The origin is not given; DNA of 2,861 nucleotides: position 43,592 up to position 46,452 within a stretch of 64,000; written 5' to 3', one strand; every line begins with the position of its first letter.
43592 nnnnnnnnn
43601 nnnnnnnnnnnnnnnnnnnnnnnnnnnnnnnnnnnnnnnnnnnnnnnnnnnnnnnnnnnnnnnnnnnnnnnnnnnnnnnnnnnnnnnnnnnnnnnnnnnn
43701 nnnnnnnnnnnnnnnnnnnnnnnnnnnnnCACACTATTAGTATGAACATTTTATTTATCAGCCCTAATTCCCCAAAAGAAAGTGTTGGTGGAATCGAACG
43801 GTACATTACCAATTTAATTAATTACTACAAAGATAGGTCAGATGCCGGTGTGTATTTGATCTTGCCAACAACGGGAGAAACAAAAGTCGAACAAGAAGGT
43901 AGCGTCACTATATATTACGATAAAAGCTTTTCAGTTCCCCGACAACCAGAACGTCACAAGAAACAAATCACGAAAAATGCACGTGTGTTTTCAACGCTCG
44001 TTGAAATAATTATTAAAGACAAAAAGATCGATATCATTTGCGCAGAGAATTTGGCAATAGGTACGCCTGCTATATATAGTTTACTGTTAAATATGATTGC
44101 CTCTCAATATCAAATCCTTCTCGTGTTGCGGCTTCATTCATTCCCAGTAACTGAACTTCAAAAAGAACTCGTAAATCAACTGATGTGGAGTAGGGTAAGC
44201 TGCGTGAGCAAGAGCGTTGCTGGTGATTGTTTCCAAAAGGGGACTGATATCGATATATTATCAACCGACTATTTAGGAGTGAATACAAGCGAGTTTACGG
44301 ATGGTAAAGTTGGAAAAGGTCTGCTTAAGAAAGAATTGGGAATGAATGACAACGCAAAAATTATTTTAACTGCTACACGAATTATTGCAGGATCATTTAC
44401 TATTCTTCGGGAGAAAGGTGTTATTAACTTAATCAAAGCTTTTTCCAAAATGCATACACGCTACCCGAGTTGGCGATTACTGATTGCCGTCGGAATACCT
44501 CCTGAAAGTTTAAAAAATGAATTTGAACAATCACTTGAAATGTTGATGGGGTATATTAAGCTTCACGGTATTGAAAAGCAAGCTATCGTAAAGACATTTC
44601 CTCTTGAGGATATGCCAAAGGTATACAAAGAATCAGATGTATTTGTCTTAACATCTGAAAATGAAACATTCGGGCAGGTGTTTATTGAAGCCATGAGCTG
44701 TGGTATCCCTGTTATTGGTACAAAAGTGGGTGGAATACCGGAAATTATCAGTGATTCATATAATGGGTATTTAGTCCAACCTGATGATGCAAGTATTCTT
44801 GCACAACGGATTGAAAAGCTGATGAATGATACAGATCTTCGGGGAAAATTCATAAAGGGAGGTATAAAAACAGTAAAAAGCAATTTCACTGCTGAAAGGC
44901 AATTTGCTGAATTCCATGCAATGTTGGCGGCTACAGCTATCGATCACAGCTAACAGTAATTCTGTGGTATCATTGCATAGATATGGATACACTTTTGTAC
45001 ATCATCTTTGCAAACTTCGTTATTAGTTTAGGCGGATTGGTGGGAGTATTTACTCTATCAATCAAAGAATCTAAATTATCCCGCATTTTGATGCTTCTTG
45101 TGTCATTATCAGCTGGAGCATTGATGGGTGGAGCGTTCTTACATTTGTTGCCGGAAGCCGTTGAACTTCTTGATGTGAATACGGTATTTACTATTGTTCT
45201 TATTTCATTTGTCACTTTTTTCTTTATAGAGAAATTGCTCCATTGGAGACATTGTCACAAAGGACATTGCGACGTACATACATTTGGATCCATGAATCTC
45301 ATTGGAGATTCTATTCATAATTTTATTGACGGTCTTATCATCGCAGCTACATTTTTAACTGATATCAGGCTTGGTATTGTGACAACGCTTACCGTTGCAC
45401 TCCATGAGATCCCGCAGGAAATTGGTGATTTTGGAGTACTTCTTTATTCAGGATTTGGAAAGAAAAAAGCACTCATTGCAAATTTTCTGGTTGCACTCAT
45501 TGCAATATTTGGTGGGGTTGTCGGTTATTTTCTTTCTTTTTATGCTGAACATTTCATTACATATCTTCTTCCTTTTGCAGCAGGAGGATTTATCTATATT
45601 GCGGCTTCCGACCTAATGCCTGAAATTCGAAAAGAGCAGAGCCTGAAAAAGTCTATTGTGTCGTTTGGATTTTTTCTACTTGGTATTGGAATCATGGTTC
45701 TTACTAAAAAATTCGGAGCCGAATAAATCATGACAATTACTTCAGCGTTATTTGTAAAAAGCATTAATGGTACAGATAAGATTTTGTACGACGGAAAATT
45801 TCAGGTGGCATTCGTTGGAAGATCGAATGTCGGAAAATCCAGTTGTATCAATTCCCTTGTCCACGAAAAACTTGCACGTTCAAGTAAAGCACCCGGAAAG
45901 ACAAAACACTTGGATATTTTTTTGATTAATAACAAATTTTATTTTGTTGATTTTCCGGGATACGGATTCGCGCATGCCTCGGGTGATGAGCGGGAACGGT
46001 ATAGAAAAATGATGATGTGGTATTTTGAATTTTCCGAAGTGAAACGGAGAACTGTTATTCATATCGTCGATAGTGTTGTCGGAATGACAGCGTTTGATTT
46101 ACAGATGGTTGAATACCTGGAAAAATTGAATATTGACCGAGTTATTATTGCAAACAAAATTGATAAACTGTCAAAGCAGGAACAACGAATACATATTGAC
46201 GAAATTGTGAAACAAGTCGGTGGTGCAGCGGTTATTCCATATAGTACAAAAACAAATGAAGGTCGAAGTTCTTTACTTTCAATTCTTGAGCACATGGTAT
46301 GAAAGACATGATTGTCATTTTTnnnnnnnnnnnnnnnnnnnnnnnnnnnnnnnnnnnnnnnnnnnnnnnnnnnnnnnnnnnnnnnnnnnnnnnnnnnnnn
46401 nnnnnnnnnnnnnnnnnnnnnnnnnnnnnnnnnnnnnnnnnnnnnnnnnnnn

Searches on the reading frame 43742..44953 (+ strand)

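Call 19: search_protein_families(library=pfam, proteins=[window:43742-44953:+], max_evalue=0.001)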
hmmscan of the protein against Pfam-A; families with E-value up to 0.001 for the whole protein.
window:43742-44953:+ (403 aa): 5 families
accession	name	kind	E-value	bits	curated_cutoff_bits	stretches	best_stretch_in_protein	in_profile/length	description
PF00534.26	Glycos_transf_1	-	1.4e-32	113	26.4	1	221-376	24-171/172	Glycosyl transferases group 1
PF13692.12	Glyco_trans_1_4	-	3.9e-28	98.9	27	1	215-363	6-142/142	Glycosyl transferases group 1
PF13524.12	Glyco_trans_1_2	-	1.6e-06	28.6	25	1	272-392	17-143/144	Glycosyl transferase-like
PF20706.3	GT4-conflict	-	2.9e-06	27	26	1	224-343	211-327/385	Family 4 Glycosyltransferase in conflict systems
PF13439.12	Glyco_transf_4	-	2.6e-05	24.7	28.5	1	15-167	1-153/170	Glycosyltransferase Family 4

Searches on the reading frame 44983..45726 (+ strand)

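Call 19: search_protein_families(library=pfam, proteins=[window:44983-45726:+], max_evalue=0.001)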
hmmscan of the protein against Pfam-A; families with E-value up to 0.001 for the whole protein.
window:44983-45726:+ (247 aa): 1 family
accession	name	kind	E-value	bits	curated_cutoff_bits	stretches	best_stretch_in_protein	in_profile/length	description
PF02535.28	Zip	-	6e-47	160.9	35.1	2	98-240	174-321/323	ZIP Zinc transporter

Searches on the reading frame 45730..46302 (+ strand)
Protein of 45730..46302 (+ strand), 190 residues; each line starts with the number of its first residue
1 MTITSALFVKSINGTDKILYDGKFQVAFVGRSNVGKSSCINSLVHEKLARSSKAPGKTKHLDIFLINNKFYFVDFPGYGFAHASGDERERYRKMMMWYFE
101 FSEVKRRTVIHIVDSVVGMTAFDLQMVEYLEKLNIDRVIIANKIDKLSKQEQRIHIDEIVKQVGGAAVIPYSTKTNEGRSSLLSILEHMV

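Call 19: search_protein_families(library=pfam, proteins=[window:45730-46302:+], max_evalue=0.001)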
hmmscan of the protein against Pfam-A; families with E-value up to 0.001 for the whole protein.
window:45730-46302:+ (190 aa): 6 families
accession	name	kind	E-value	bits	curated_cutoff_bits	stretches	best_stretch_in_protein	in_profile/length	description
PF01926.29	MMR_HSR1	-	1.7e-19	70.5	21.9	1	25-143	1-113/113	50S ribosome-binding GTPase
PF02421.24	FeoB_N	-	1.7e-13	50.8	27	1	25-183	2-153/156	Ferrous iron transport protein B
PF03193.22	RsgA_GTPase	-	1.7e-09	38.2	30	0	25-77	108-167/174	RsgA GTPase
PF00009.33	GTP_EFTU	-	5.8e-06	26.4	26.5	1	109-188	96-184/188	Elongation factor Tu GTP binding domain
PF00350.29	Dynamin_N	-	0.00031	21.3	27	0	26-53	1-28/168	Dynamin family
PF09439.16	SRPRB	-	0.0004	20.2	25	1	25-147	5-113/178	Signal recognition particle receptor beta subunit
